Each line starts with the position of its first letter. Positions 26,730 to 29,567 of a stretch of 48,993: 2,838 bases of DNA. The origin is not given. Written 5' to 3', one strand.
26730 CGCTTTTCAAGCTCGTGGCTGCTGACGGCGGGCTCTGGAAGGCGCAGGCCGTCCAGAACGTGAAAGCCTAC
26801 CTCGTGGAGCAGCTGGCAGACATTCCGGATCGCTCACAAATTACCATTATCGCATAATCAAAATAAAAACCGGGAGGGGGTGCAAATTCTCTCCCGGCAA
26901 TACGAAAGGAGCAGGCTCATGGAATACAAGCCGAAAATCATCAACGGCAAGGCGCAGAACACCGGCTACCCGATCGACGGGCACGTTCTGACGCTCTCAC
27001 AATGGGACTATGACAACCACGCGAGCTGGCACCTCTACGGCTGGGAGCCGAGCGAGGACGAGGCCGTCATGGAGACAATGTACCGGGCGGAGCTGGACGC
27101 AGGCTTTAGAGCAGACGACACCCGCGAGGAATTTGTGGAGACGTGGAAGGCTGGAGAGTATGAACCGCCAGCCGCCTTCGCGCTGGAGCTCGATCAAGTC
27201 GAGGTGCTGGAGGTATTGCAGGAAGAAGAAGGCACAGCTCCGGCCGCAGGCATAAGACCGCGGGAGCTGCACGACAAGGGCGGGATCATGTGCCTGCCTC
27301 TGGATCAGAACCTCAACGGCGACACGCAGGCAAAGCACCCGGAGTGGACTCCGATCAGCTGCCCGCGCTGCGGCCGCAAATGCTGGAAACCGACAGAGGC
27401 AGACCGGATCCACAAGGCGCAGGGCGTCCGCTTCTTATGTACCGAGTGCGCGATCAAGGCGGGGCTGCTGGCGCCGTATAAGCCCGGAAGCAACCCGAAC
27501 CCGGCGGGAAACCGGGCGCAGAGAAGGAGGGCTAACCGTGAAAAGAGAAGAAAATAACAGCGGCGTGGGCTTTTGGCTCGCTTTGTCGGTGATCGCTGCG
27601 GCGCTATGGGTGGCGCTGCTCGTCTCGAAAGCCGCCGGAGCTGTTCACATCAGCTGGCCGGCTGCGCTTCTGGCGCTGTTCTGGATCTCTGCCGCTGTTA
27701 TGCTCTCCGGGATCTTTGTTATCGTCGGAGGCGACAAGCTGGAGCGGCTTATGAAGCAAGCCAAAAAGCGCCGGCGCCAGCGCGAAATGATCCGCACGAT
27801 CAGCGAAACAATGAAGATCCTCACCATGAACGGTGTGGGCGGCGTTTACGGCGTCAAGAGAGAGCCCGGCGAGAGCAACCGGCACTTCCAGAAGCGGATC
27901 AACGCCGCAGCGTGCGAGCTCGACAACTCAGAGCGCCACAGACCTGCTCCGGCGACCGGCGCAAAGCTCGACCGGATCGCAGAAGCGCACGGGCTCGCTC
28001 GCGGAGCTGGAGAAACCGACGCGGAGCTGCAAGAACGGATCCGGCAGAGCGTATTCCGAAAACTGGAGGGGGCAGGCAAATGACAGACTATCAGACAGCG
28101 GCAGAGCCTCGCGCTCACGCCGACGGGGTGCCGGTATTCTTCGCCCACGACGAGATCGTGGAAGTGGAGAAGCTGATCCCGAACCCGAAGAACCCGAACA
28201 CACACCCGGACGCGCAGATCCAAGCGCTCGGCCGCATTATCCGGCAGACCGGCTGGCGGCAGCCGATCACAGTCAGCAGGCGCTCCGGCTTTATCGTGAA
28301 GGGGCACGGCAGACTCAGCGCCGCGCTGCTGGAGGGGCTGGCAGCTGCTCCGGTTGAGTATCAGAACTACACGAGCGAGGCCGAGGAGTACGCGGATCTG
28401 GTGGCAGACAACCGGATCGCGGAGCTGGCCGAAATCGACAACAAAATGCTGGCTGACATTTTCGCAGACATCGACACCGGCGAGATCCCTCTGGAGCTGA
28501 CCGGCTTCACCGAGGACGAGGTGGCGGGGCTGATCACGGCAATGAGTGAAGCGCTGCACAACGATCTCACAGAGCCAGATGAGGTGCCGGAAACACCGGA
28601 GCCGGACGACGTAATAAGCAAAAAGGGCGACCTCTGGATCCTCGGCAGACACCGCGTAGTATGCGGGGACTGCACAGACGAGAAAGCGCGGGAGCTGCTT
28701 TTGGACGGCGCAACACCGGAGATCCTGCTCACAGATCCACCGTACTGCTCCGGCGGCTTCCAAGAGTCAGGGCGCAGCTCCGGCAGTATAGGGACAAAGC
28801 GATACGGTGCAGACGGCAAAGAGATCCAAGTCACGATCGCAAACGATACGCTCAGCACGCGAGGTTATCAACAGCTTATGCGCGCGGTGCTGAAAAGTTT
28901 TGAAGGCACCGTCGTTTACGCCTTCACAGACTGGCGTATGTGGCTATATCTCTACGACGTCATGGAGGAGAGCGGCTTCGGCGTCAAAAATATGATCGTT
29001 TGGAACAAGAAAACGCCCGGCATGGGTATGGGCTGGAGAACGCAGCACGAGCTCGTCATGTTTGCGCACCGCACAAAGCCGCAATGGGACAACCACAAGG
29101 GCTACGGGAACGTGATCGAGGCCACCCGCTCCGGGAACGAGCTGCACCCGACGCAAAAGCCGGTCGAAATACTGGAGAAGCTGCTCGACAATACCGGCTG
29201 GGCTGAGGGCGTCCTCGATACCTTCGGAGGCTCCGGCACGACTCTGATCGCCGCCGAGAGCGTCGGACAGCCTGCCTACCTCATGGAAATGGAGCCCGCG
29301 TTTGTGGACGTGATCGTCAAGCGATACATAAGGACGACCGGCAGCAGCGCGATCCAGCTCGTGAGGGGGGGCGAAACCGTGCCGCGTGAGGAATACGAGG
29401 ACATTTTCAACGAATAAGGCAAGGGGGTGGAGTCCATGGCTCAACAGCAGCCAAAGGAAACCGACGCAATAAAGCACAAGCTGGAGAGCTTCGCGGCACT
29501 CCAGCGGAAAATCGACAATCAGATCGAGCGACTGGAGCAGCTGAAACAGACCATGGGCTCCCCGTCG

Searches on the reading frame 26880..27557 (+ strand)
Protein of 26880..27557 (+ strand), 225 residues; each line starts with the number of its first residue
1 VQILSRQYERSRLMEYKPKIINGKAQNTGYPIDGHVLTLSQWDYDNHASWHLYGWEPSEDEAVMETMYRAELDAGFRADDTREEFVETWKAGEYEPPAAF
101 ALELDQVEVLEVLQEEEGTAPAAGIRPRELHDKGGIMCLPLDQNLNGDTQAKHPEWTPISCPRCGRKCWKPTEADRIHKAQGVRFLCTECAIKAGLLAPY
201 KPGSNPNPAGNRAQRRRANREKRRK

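Call 5: search_protein_families(library=pfam, proteins=[window:26880-27557:+], max_evalue=0.01)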
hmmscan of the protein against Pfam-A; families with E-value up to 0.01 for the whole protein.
window:26880-27557:+ (225 aa): 0 families

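Call 37: search_protein_families(library=phrogs, proteins=[window:26880-27557:+], max_evalue=0.001)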
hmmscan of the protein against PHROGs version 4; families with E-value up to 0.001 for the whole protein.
window:26880-27557:+ (225 aa): 3 families
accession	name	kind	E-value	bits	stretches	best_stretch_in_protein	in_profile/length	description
phrog_17337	-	unknown function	1e-90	304.1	1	14-224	1-213/213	-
phrog_23707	-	unknown function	9.6e-15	55.7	1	123-194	186-255/258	-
phrog_4572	-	unknown function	2.2e-09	38.4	1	31-116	41-123/123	-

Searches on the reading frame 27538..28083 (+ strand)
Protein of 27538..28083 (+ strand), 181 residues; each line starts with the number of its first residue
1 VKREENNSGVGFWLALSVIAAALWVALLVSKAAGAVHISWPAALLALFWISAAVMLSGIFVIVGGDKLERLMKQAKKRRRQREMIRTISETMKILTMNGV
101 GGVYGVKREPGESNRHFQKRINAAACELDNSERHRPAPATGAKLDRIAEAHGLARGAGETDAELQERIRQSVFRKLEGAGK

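Call 37: search_protein_families(library=phrogs, proteins=[window:27538-28083:+], max_evalue=0.001)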
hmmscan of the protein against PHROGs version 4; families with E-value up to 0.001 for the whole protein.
window:27538-28083:+ (181 aa): 1 family
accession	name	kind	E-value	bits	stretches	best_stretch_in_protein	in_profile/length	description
phrog_19829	-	unknown function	2.3e-21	77.3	1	6-123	5-122/194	-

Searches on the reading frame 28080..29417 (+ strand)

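Call 5: search_protein_families(library=pfam, proteins=[window:28080-29417:+], max_evalue=0.01)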
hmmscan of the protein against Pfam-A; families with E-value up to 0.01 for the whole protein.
window:28080-29417:+ (445 aa): 2 families
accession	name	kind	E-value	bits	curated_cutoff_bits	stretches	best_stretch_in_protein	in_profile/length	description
PF01555.25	N6_N4_Mtase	-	6.5e-16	59.4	26.7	1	217-413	5-220/221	DNA methylase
PF02195.25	ParB_N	-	0.0075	16.7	26.3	0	27-99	6-82/95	ParB N-terminal domain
